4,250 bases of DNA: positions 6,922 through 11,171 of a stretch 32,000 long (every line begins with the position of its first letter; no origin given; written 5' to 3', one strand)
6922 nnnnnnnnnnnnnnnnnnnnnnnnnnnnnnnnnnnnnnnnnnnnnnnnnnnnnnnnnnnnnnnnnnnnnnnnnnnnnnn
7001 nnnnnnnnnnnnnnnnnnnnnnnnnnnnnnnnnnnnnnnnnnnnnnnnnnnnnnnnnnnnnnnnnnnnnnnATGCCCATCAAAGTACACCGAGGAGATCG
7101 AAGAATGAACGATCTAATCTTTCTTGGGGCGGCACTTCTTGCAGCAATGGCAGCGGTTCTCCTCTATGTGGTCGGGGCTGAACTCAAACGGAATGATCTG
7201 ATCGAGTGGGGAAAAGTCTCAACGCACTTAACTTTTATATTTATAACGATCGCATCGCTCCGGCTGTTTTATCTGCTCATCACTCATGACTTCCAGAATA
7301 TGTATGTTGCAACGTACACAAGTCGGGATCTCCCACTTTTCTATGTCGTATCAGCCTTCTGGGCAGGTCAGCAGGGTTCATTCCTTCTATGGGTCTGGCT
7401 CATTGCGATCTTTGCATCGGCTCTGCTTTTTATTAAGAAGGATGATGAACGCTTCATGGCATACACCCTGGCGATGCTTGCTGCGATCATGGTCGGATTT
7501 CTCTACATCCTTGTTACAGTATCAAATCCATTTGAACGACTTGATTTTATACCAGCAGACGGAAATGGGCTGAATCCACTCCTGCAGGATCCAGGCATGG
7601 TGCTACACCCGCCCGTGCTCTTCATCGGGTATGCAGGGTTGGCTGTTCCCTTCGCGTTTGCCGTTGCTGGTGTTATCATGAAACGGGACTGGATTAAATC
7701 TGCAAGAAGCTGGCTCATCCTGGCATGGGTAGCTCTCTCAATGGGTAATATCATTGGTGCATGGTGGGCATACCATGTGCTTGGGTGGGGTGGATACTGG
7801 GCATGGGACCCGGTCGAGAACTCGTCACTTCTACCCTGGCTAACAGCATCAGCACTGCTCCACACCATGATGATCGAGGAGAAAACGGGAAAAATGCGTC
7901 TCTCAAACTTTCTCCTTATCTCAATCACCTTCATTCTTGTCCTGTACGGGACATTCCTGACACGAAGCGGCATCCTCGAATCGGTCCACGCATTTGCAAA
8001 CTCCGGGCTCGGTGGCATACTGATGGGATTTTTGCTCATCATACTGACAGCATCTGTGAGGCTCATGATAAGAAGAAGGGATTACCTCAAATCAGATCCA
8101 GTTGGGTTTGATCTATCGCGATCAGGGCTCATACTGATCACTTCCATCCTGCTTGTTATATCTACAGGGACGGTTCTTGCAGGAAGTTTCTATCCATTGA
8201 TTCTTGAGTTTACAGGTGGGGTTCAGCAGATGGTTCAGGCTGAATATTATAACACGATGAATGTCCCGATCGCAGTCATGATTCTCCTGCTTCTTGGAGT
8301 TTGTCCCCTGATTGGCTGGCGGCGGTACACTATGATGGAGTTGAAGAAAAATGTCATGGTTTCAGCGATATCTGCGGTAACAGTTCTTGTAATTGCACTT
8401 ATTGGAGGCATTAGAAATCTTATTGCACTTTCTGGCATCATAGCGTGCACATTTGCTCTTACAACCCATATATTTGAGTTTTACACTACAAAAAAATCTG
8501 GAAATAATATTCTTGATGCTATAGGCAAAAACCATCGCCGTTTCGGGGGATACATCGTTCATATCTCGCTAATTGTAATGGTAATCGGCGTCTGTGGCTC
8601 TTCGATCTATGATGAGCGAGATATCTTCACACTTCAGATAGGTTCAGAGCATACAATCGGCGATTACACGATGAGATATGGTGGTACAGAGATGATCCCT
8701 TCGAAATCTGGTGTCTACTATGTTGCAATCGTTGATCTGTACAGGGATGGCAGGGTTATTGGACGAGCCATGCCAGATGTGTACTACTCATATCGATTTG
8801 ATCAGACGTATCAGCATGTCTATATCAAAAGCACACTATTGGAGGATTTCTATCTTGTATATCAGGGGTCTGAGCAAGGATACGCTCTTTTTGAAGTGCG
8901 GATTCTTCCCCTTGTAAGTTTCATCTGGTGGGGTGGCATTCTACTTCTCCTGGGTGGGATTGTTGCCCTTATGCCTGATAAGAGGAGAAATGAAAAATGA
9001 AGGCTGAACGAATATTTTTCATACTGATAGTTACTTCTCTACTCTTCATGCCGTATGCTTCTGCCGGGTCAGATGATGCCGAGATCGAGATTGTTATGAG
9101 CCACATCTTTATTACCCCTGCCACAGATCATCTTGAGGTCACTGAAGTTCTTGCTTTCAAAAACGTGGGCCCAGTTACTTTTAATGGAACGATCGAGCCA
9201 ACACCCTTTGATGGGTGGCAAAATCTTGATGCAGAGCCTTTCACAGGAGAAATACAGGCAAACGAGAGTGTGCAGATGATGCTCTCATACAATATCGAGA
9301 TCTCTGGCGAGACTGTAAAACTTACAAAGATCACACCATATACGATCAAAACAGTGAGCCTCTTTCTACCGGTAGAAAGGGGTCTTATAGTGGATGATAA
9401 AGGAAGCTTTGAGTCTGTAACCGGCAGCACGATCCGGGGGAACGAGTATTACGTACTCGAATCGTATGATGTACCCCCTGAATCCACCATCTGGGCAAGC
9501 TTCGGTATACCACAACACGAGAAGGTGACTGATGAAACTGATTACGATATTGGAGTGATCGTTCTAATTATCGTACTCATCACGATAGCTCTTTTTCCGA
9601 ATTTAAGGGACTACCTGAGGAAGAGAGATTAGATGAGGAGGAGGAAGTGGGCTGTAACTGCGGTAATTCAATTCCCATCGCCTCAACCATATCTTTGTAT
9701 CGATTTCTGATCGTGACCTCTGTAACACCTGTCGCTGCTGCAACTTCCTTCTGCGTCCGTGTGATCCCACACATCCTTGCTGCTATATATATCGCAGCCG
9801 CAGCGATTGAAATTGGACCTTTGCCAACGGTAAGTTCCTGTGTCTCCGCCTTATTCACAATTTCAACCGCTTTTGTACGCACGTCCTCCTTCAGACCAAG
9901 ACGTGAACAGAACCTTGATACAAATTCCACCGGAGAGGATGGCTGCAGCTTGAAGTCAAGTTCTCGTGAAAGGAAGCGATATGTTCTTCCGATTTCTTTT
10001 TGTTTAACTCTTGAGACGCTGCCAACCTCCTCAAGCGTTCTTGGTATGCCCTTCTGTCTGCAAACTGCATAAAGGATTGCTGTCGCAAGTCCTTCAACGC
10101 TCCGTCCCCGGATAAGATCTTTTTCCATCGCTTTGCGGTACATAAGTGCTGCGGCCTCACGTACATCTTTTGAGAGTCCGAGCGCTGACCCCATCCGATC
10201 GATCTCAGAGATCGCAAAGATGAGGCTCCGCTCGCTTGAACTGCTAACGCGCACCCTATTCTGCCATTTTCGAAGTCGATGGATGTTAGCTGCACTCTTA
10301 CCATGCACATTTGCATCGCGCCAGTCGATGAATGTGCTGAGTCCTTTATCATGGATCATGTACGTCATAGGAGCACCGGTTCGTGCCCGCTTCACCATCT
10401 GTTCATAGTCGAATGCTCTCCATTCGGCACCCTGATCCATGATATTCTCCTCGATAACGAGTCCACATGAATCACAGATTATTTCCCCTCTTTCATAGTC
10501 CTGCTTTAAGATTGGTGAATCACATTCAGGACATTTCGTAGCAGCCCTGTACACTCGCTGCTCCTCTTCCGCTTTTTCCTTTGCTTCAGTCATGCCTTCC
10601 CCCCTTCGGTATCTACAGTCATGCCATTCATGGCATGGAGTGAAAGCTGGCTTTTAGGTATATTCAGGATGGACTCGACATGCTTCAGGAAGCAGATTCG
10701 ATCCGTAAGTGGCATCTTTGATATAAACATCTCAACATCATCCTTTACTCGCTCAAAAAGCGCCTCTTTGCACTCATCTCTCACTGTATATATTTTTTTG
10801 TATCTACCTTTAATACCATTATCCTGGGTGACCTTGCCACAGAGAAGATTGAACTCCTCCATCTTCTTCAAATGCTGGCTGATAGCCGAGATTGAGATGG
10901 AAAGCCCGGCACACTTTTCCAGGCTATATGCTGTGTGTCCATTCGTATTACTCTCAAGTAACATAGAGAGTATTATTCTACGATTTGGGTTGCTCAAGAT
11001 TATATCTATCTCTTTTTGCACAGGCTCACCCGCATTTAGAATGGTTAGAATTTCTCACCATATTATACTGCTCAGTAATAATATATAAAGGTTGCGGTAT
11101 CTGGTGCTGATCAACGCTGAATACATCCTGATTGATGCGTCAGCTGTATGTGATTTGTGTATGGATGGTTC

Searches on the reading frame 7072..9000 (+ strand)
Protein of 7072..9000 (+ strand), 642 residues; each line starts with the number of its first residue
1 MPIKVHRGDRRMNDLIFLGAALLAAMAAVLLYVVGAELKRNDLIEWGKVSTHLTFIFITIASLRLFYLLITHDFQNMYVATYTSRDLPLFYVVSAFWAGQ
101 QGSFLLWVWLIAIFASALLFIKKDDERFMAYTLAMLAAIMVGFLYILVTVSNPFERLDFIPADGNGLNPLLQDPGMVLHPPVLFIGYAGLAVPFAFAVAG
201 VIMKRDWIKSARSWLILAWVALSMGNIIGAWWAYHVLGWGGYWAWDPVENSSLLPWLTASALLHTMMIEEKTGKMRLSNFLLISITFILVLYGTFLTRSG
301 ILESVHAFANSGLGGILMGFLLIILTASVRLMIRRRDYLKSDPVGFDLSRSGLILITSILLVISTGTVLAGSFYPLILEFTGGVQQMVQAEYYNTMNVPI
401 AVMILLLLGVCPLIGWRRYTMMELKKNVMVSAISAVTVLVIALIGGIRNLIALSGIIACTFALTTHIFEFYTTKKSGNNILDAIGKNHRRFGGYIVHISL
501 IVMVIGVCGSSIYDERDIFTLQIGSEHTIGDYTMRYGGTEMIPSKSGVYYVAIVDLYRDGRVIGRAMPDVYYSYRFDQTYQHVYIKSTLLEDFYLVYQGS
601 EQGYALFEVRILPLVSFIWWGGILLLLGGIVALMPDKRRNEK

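Call 6: search_protein_families(library=pfam, proteins=[window:7072-9000:+], max_evalue=0.001)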
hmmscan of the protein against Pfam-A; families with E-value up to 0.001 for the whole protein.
window:7072-9000:+ (642 aa): 3 families
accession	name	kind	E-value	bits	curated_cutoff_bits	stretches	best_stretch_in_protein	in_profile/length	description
PF16327.10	CcmF_C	-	1.1e-41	143.6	28.7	1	319-634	2-321/323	Cytochrome c-type biogenesis protein CcmF C-terminal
PF01578.25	Cytochrom_C_asm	-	4.4e-34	118.4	29.9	1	100-299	4-206/212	Cytochrome C assembly protein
PF05140.19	ResB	-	1.4e-05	24.6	24.6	0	482-565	143-204/486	ResB-like family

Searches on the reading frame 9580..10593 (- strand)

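Call 6: search_protein_families(library=pfam, proteins=[window:9580-10593:-], max_evalue=0.001)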
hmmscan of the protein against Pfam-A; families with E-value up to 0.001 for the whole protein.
window:9580-10593:- (337 aa): 3 families
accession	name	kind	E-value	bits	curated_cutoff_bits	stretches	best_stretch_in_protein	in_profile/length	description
PF00382.24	TFIIB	-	3.3e-49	165.3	23.6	2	217-304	4-91/92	Transcription factor TFIIB repeat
PF08271.17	Zn_Ribbon_TF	-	7.9e-16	57.8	29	1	20-61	2-43/43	TFIIB zinc-binding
PF02984.24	Cyclin_C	-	0.00078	19.9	22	0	221-306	3-90/119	Cyclin, C-terminal domain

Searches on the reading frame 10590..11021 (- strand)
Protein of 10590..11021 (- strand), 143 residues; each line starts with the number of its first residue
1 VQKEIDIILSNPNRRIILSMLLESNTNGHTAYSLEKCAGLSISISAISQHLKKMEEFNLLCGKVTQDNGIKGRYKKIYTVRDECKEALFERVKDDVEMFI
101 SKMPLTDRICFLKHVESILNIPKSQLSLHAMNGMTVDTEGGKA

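Call 6: search_protein_families(library=pfam, proteins=[window:10590-11021:-], max_evalue=0.001)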
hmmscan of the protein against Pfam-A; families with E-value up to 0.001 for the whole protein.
window:10590-11021:- (143 aa): 2 families
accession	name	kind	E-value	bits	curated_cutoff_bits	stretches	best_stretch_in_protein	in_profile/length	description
PF01022.26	HTH_5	-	5.6e-05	23.4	22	1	11-59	1-44/47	Bacterial regulatory protein, arsR family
PF12840.13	HTH_20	-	0.00011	22.5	27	1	9-59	1-47/51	Helix-turn-helix domain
